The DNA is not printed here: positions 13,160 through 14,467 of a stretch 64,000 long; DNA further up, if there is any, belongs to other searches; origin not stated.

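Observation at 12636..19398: Type IV pilin-like locus: A24 prepilin peptidase, two class-III-signal-peptide proteins and an 871-aa Cys-rich secreted protein, without pilus ATPase or platform genes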

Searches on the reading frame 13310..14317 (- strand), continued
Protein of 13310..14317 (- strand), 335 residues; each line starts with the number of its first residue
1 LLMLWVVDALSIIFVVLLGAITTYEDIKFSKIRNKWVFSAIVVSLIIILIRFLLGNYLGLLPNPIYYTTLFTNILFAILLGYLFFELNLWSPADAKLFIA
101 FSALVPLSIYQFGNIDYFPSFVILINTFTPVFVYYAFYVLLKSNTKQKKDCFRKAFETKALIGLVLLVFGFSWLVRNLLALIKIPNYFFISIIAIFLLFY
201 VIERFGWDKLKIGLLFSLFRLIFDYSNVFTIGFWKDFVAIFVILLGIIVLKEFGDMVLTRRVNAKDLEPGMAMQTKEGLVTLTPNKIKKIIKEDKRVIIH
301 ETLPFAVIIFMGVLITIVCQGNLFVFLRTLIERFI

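Call 31: search_protein_families(library=ncbifam, proteins=[L002:11149-11670:+, L002:11663-11914:+, L002:11901-13319:+, L002:13403-13795:+, L004:12279-13691:+, L005:5176-6546:+, L005:3473-4375:-, L005:6920-7876:+, L002:8141-9178:-], max_evalue=0.01)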
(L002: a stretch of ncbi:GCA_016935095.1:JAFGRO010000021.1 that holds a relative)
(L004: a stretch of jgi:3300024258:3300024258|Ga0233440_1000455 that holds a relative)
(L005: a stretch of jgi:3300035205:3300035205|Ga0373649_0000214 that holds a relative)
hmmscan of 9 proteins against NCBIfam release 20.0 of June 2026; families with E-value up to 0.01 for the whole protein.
L002:11149-11670:+ (173 aa): 1 family
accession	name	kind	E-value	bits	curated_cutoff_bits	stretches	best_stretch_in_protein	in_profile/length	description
TIGR03976.1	chp_LLNDYxLRE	equivalog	3.6e-13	49.7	50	1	33-112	5-86/90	His-Xaa-Ser system protein HxsD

L002:11663-11914:+ (83 aa): 1 family
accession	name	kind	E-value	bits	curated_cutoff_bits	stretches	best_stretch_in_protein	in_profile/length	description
NF038315.1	HxsD_rel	equivalog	4.1e-11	42.9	41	1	15-78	1-61/62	HxsD-like protein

L002:11901-13319:+ (472 aa): 71 families (the best 25 are shown)
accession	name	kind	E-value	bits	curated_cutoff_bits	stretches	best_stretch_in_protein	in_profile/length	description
TIGR03978.1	rSAM_paired_1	equivalog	2.1e-128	429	370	1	17-459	3-460/466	His-Xaa-Ser system radical SAM maturase HxsB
NF047865.1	rSAM_PapB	equivalog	1.7e-47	162.3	340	1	94-426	6-326/330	PapB family radical SAM/SPASM ranthipeptide maturase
TIGR03974.1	rSAM_six_Cys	equivalog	1.1e-40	139.9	425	1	58-438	67-436/451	thioether cross-link-forming SCIFF peptide maturase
TIGR04064.1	rSAM_nif11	equivalog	9.3e-39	133.4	518.7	2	92-236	79-224/459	nif11-like peptide radical SAM maturase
NF040492.1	not_ScfB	exception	1.5e-38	132.8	855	1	54-446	63-443/450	ScfB-related radical SAM/SPASM orphan maturase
TIGR03942.1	sulfatase_rSAM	equivalog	5.1e-36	124.5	349.45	1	97-428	7-336/363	anaerobic sulfatase maturase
NF041298.1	rSAM_mat_DynA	equivalog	2.1e-34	119.1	450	1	94-450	4-352/356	dynobactin maturation radical SAM/SPASM protein DynA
TIGR04068.1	rSAM_ocin_clost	equivalog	2.5e-34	119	500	1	27-423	21-427/462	Cys-rich peptide radical SAM maturase CcpM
TIGR03906.1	quino_hemo_SAM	equivalog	3.9e-33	114.8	453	1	91-240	92-245/467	quinohemoprotein amine dehydrogenase maturation protein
NF010321.0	PRK13758.1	equivalog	7.3e-32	110.9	441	1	91-453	5-364/370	anaerobic sulfatase-maturase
NF035951.1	rSAM_RumMC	equivalog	9e-28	97.2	720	1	58-313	78-327/510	RumMC family radical SAM sactipeptide maturase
NF038107.1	rSAM_NF038107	equivalog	1.8e-27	96.2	600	1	51-423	45-407/444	Cys-every-fifth radical SAM/SPASM peptide maturase CefB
TIGR04261.1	rSAM_GlyRichRpt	subfamily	4.6e-26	91.7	310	1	98-428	4-339/363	cyclophane-forming radical SAM/SPASM peptide maturase GrrM/OscB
TIGR04083.1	rSAM_pep_methan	hypoth_equivalog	6.8e-26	91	300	1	94-451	3-343/376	TIGR04083 family peptide-modifying radical SAM enzyme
TIGR04163.1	rSAM_cobopep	equivalog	4.9e-25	88.1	375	1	95-450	68-418/428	peptide-modifying radical SAM enzyme CbpB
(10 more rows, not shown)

L002:13403-13795:+ (130 aa): 2 families
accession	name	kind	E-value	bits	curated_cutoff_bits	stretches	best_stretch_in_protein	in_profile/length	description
NF038313.3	HisXaaSer_A4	exception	4e-18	66.1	55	2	7-107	2-91/93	His-Xaa-Ser repeat protein HxsA4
NF038309.1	HisXaaSer_A3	equivalog_domain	4.9e-12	45.5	65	1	7-53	2-45/81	His-Xaa-Ser repeat protein HxsA3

L004:12279-13691:+ (470 aa): 61 families (the best 25 are shown)
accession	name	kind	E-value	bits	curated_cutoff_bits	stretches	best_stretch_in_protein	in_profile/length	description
TIGR03978.1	rSAM_paired_1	equivalog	2.8e-142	474.7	370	1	7-465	2-466/466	His-Xaa-Ser system radical SAM maturase HxsB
NF047865.1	rSAM_PapB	equivalog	4.3e-43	147.8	340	1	86-427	7-327/330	PapB family radical SAM/SPASM ranthipeptide maturase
NF040492.1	not_ScfB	exception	5.3e-37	127.8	855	1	41-440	59-437/450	ScfB-related radical SAM/SPASM orphan maturase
TIGR04064.1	rSAM_nif11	equivalog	9.6e-37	126.8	518.7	2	16-228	12-225/459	nif11-like peptide radical SAM maturase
TIGR04068.1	rSAM_ocin_clost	equivalog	2.8e-35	122.1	500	1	5-418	8-422/462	Cys-rich peptide radical SAM maturase CcpM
TIGR03974.1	rSAM_six_Cys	equivalog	4.4e-34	118.1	425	1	43-428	62-428/451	thioether cross-link-forming SCIFF peptide maturase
TIGR03906.1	quino_hemo_SAM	equivalog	1.3e-32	113.1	453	1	81-240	91-254/467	quinohemoprotein amine dehydrogenase maturation protein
NF035951.1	rSAM_RumMC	equivalog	1.1e-27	97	720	1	3-235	36-267/510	RumMC family radical SAM sactipeptide maturase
TIGR04280.1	geopep_mat_rSAM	hypoth_equivalog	3.6e-26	92.1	400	1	17-227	19-230/428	geopeptide radical SAM maturase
TIGR03942.1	sulfatase_rSAM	equivalog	1.1e-25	90.5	349.45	1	87-449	6-355/363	anaerobic sulfatase maturase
NF038107.1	rSAM_NF038107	equivalog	5.5e-24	84.7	600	1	17-233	17-239/444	Cys-every-fifth radical SAM/SPASM peptide maturase CefB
NF041298.1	rSAM_mat_DynA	equivalog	1.2e-22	80.4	450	1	90-421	9-326/356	dynobactin maturation radical SAM/SPASM protein DynA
NF010321.0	PRK13758.1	equivalog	4.9e-21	75.3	441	1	83-448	6-359/370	anaerobic sulfatase-maturase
TIGR04163.1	rSAM_cobopep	equivalog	2.2e-20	72.8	375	1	88-446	70-414/428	peptide-modifying radical SAM enzyme CbpB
TIGR04083.1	rSAM_pep_methan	hypoth_equivalog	9.2e-19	67.5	300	1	85-450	3-342/376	TIGR04083 family peptide-modifying radical SAM enzyme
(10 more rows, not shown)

L005:5176-6546:+ (456 aa): 57 families (the best 25 are shown)
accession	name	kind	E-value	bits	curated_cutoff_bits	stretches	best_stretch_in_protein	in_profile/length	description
TIGR03978.1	rSAM_paired_1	equivalog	6e-139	463.8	370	1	5-446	2-449/466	His-Xaa-Ser system radical SAM maturase HxsB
NF047865.1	rSAM_PapB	equivalog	1e-43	149.8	340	1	83-421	6-324/330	PapB family radical SAM/SPASM ranthipeptide maturase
TIGR04064.1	rSAM_nif11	equivalog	1.1e-35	123.2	518.7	1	15-419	13-403/459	nif11-like peptide radical SAM maturase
TIGR04068.1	rSAM_ocin_clost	equivalog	2.3e-35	122.4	500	1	15-435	19-440/462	Cys-rich peptide radical SAM maturase CcpM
TIGR03906.1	quino_hemo_SAM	equivalog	4e-35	121.4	453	1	82-411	94-411/467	quinohemoprotein amine dehydrogenase maturation protein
TIGR03974.1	rSAM_six_Cys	equivalog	7.2e-35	120.7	425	1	32-427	50-430/451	thioether cross-link-forming SCIFF peptide maturase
NF040492.1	not_ScfB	exception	2.6e-32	112.3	855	1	51-424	70-426/450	ScfB-related radical SAM/SPASM orphan maturase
NF035951.1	rSAM_RumMC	equivalog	3.9e-26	91.8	720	1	30-242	59-277/510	RumMC family radical SAM sactipeptide maturase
TIGR03942.1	sulfatase_rSAM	equivalog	4.6e-25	88.5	349.45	1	86-444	7-353/363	anaerobic sulfatase maturase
NF038107.1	rSAM_NF038107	equivalog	1.2e-22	80.4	600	1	15-423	17-410/444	Cys-every-fifth radical SAM/SPASM peptide maturase CefB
TIGR04280.1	geopep_mat_rSAM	hypoth_equivalog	3.2e-22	79.1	400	1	17-220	21-226/428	geopeptide radical SAM maturase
TIGR04115.1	rSAM_Cxxx_rpt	equivalog_domain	2.8e-21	76.4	350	1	84-425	6-337/359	radical SAM peptide maturase, CXXX-repeat target family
TIGR04163.1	rSAM_cobopep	equivalog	4.2e-21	75.2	375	1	85-443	69-414/428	peptide-modifying radical SAM enzyme CbpB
TIGR04083.1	rSAM_pep_methan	hypoth_equivalog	2.7e-20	72.6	300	1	83-446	3-341/376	TIGR04083 family peptide-modifying radical SAM enzyme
TIGR04148.1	GG_samocin_CFB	equivalog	8.9e-20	71.3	300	1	84-446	21-398/411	radical SAM peptide maturase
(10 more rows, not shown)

L005:3473-4375:- (300 aa): 44 families (the best 25 are shown)
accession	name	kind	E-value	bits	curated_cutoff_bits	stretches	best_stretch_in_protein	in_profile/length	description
NF038332.1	rSAM_rare_HxsC4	exception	3.1e-45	154.8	500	2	2-229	14-249/335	radical SAM protein HxsC4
TIGR03977.1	rSAM_pair_HxsC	equivalog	4.2e-32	111.2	267.9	1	12-236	35-265/292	His-Xaa-Ser system radical SAM maturase HxsC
TIGR04053.2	TIGR04053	equivalog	4e-21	75.7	395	1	34-184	45-194/366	TIGR04053 family radical SAM/SPASM domain-containing protein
TIGR04545.1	rSAM_ahbD_hemeb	equivalog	9.1e-20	71.4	500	1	12-190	10-189/339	heme b synthase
TIGR04055.1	rSAM_NirJ2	equivalog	1e-18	68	500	1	8-184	6-182/326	putative heme d1 biosynthesis radical SAM protein NirJ2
TIGR04054.1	rSAM_NirJ1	equivalog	3e-17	62.3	650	1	11-178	45-212/387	putative heme d1 biosynthesis radical SAM protein NirJ1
TIGR04051.1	rSAM_NirJ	equivalog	6.4e-17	61.6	515.45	1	12-185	12-185/354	heme d1 biosynthesis radical SAM protein NirJ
TIGR02668.1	moaA_archaeal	equivalog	3.4e-16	59.1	325.25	1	9-195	17-205/303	GTP 3',8-cyclase MoaA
NF050035.1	rSAM_WgK_link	exception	7.4e-15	54.8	650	1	4-220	11-226/367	radical SAM/SPASM peptide maturase WgkB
TIGR04340.1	rSAM_ACGX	hypoth_equivalog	3.2e-14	52.9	400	1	36-181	46-187/341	radical SAM/SPASM domain protein, ACGX system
TIGR04546.1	rSAM_ahbC_deAc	equivalog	7.8e-14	51.3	650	1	12-174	49-211/390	12,18-didecarboxysiroheme deacetylase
NF045574.1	sacti_mat_StsB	exception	1.3e-13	50.7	625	1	12-181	106-274/466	StsB family radical SAM/SPASM domain sactipeptide maturase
TIGR03913.1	rad_SAM_trio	equivalog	3.4e-13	48.8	591.75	1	10-186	27-202/477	GDL motif peptide-associated radical SAM/SPASM maturase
TIGR04317.1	W_rSAM_matur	equivalog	3.6e-13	49.4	380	1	2-220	4-226/349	tungsten cofactor oxidoreductase radical SAM maturase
NF001199.0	PRK00164.2-1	equivalog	5.5e-13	48.7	231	1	10-165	20-177/308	GTP 3',8-cyclase MoaA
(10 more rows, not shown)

L005:6920-7876:+ (318 aa): 81 families (the best 25 are shown)
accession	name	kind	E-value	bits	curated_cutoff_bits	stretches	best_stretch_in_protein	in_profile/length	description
TIGR04055.1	rSAM_NirJ2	equivalog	7.2e-27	94.8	500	1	13-294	5-302/326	putative heme d1 biosynthesis radical SAM protein NirJ2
TIGR04317.1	W_rSAM_matur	equivalog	1.7e-22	80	380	2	8-114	4-113/349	tungsten cofactor oxidoreductase radical SAM maturase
TIGR04303.1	GeoRSP_rSAM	equivalog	3.1e-22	79.6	400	1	7-296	4-306/325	GeoRSP system radical SAM/SPASM protein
TIGR04051.1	rSAM_NirJ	equivalog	6.7e-22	77.9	515.45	1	11-150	5-158/354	heme d1 biosynthesis radical SAM protein NirJ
TIGR04545.1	rSAM_ahbD_hemeb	equivalog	1.8e-21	76.9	500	1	10-294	2-316/339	heme b synthase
TIGR04347.1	pseudo_SAM_Halo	equivalog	8.3e-21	74.7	525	2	10-98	40-129/390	TIGR04347 family pseudo-SAM/SPASM protein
TIGR02668.1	moaA_archaeal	equivalog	4.4e-20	71.9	325.25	1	11-101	13-105/303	GTP 3',8-cyclase MoaA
TIGR04053.2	TIGR04053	equivalog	1.3e-19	70.7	395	1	6-209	6-226/366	TIGR04053 family radical SAM/SPASM domain-containing protein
TIGR02666.1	moaA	equivalog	2.7e-19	69.3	284.05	1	12-114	14-125/336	GTP 3',8-cyclase MoaA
NF050035.1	rSAM_WgK_link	exception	2.9e-19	69.3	650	1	6-102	7-105/367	radical SAM/SPASM peptide maturase WgkB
TIGR02109.1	PQQ_syn_pqqE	equivalog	7.7e-19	67.8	381.35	1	3-294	2-310/358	pyrroloquinoline quinone biosynthesis protein PqqE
NF045646.2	rSAM_Se_TrsS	equivalog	1.5e-18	66.6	490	1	10-97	88-177/441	radical SAM (seleno)protein TrsS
TIGR04546.1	rSAM_ahbC_deAc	equivalog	3.5e-18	65.6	650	1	10-109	41-141/390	12,18-didecarboxysiroheme deacetylase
NF001199.0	PRK00164.2-1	equivalog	4.8e-18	65.3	231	1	11-112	15-119/308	GTP 3',8-cyclase MoaA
TIGR04054.1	rSAM_NirJ1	equivalog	4.7e-17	61.7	650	2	10-103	38-132/387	putative heme d1 biosynthesis radical SAM protein NirJ1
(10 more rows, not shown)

L002:8141-9178:- (345 aa): 58 families (the best 25 are shown)
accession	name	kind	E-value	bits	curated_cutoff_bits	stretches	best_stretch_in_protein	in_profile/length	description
TIGR03961.1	rSAM_PTO1314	hypoth_equivalog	6.4e-18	65.1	306.05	1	16-338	16-310/332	PTO1314 family radical SAM protein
TIGR04250.1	SCM_rSAM_ScmE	equivalog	4.8e-16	58.6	400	1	25-182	5-159/358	SynChlorMet cassette radical SAM/SPASM protein ScmE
TIGR04053.2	TIGR04053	equivalog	7.4e-15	55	395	1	18-163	3-149/366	TIGR04053 family radical SAM/SPASM domain-containing protein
NF047865.1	rSAM_PapB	equivalog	1.1e-14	54.4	340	1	25-327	5-307/330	PapB family radical SAM/SPASM ranthipeptide maturase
TIGR04054.1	rSAM_NirJ1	equivalog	2e-14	53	650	1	29-191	42-200/387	putative heme d1 biosynthesis radical SAM protein NirJ1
TIGR03470.1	HpnH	equivalog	2.3e-14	53.2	225.05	1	17-241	22-236/318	adenosyl-hopene transferase HpnH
NF050035.1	rSAM_WgK_link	exception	7.2e-14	51.6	650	1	20-184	6-167/367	radical SAM/SPASM peptide maturase WgkB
TIGR03977.1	rSAM_pair_HxsC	equivalog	1.6e-13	50.2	267.9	1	23-196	25-198/292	His-Xaa-Ser system radical SAM maturase HxsC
NF033640.1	N_Twi_rSAM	subfamily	2.7e-13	49.8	170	1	20-215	108-320/398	twitch domain-containing radical SAM protein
NF012164.0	AlbA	equivalog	3.6e-13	48.7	850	1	22-160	112-248/442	subtilosin maturase AlbA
TIGR04115.1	rSAM_Cxxx_rpt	equivalog_domain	5.6e-13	49.1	350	1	27-296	6-278/359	radical SAM peptide maturase, CXXX-repeat target family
TIGR04251.1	SCM_rSAM_ScmF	equivalog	3.2e-12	46.5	400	1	25-159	6-141/353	SynChlorMet cassette radical SAM/SPASM protein ScmF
TIGR04103.1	rSAM_nif11_3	equivalog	3.3e-12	45.7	725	1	29-162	11-140/412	nif11-class peptide radical SAM maturase 3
TIGR04055.1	rSAM_NirJ2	equivalog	6e-12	45.7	500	1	29-181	6-154/326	putative heme d1 biosynthesis radical SAM protein NirJ2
TIGR04340.1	rSAM_ACGX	hypoth_equivalog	9.1e-12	44.8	400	1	23-326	3-310/341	radical SAM/SPASM domain protein, ACGX system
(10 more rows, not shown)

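Call 32: find_related_loci(query=A1, collection=genome_contigs, flank=10000)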
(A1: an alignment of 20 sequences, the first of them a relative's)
Query A1 (333 aa) in genome_contigs; peptide patterns used: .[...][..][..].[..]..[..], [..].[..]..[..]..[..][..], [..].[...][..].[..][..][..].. (x = any residue, [..] = any of these).
464 stretches matched a pattern; 267 encode a relative of the query (tblastn E <= 1e-3); the best 80 are kept; 80 distinct loci.
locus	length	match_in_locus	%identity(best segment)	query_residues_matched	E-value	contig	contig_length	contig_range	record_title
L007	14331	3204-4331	34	1-333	2e-61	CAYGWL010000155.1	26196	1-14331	MAG TPA_asm: uncultured Methanosarcinales archaeon isolate ERP119294_co2_8 genome assembly, contig: k141_868851, whole g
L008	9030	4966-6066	33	1-333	2e-53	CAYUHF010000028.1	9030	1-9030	MAG TPA_asm: uncultured Methanosarcinales archaeon isolate SRP332253_co2_76 genome assembly, contig: NODE_7904_length_90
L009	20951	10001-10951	33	4-333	3e-50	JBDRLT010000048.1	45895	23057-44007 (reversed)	MAG: Candidatus Woesearchaeota archaeon isolate MEGAHIT-group-1.794 k141_11364012, whole genome shotgun sequence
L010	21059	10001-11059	32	15-333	6e-47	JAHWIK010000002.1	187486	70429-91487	MAG: Candidatus Woesearchaeota archaeon isolate YT1_182 k127_6865648, whole genome shotgun sequence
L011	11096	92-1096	34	12-330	2e-46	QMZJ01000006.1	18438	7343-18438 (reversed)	MAG: Candidatus Altiarchaeales archaeon isolate B52_G2 B52_Guay2_scaffold_00417, whole genome shotgun sequence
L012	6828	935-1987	31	1-325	1e-46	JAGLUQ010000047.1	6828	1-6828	MAG: Candidatus Aenigmatarchaeota archaeon isolate RS_11_38 ZL20.bin.38.fa_47, whole genome shotgun sequence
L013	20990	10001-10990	32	12-321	6e-46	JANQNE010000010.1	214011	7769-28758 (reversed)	MAG: Candidatus Nanoarchaeia archaeon isolate PL23a_bin.30 k99_2057350, whole genome shotgun sequence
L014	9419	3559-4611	31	13-323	1e-45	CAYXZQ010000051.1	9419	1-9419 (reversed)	MAG TPA_asm: uncultured Methanosarcinales archaeon isolate SRP214966_co3_191 genome assembly, contig: NODE_12467_length_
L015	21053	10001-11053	32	13-323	2e-45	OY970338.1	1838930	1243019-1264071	MAG: uncultured Candidatus Woesearchaeota archaeon isolate MFD02416.bin.c.18 genome assembly, chromosome: 1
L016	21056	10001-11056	32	13-321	7e-45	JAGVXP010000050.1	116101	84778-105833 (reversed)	Candidatus Woesearchaeota archaeon isolate RIFCSPHIGHO2_02_FULL_36_13 rifcsphigho2_02_scaffold_1398, whole genome shotgu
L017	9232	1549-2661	29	5-333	6e-45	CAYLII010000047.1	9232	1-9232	MAG TPA_asm: uncultured Methanosarcinales archaeon isolate SRP319275_co4_10 genome assembly, contig: NODE_4975_length_92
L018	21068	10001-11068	34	20-333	8e-45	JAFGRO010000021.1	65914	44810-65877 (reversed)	MAG: Candidatus Woesearchaeota archaeon isolate Zod_Metabat.833 k87_3398976, whole genome shotgun sequence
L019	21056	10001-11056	33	17-322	2e-44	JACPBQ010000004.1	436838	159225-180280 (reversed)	MAG: Candidatus Woesearchaeota archaeon isolate NC_groundwater_261_Ag_S-0.2um_40_15 S5_GD2017_2_S2_scaffold_59, whole ge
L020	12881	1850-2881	34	13-325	4e-44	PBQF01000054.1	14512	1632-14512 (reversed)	MAG: Parcubacteria group bacterium isolate NP996 MHASMcontig_371355, whole genome shotgun sequence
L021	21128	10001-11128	28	1-333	1e-43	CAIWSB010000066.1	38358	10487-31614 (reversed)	uncultured Candidatus Woesearchaeota archaeon isolate AlinenSediments_bin-3794 genome assembly, contig: bin-3794:066/116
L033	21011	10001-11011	33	13-320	1e-40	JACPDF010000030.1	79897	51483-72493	MAG: Candidatus Woesearchaeota archaeon isolate NC_groundwater_302_Ag_B-0.1um_38_13 S7_GD2017_3_B1_scaffold_627, whole g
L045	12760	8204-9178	31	13-319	5e-38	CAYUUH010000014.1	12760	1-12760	MAG TPA_asm: uncultured Methanosarcinales archaeon isolate SRP319275_co4_86 genome assembly, contig: NODE_2973_length_12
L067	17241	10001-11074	33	13-330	4e-35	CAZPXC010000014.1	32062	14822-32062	MAG TPA_asm: uncultured Methanosarcinales archaeon isolate binchicken_co151_549 genome assembly, contig: NODE_1786_lengt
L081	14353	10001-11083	31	5-323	2e-33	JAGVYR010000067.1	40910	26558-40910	Candidatus Woesearchaeota archaeon isolate RIFCSPHIGHO2_02_FULL_44_15 rifcsphigho2_02_scaffold_1097, whole genome shotgu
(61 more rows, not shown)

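Call 38: search_protein_families(library=ncbifam, alignment_id=A1, max_evalue=0.001)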
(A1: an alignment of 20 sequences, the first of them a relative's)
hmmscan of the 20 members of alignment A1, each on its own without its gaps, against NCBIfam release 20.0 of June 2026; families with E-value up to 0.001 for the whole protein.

A. member 1, P0001 (333 aa): 1 family
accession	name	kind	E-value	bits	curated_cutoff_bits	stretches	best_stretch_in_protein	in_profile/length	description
NF045486.1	tet_MFS_30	exception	4e-05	23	730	1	122-245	163-282/392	tetracycline efflux MFS transporter Tet(30)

B. families by the number of members that match (of 20 scanned): 3 families
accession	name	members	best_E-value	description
NF045486.1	tet_MFS_30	1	4e-05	tetracycline efflux MFS transporter Tet(30)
NF053826.1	PrePilPeptEppA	1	0.00011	prepilin peptidase EppA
NF040695.1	FlaK_Arch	1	0.00054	preflagellin peptidase FlaK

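Call 79: search_protein_families(library=padloc, proteins=[window:13310-14311:-, L002:11901-13319:+, L002:11149-11670:+, L002:13403-13795:+], max_evalue=0.01)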
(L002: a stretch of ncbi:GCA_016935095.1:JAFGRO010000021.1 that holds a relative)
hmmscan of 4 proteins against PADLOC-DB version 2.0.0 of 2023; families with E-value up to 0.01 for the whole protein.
window:13310-14311:- (333 aa): 0 families

L002:11901-13319:+ (472 aa): 2 families
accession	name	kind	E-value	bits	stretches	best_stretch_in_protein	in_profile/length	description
PDLC02903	pVip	-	3e-14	51.1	1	97-272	6-168/257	Viperins not associated with kinases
PDLC02904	pVip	-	2.1e-11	41.8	1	97-303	9-195/262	Viperins associated with kinases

L002:11149-11670:+ (173 aa): 0 families

L002:13403-13795:+ (130 aa): 0 families
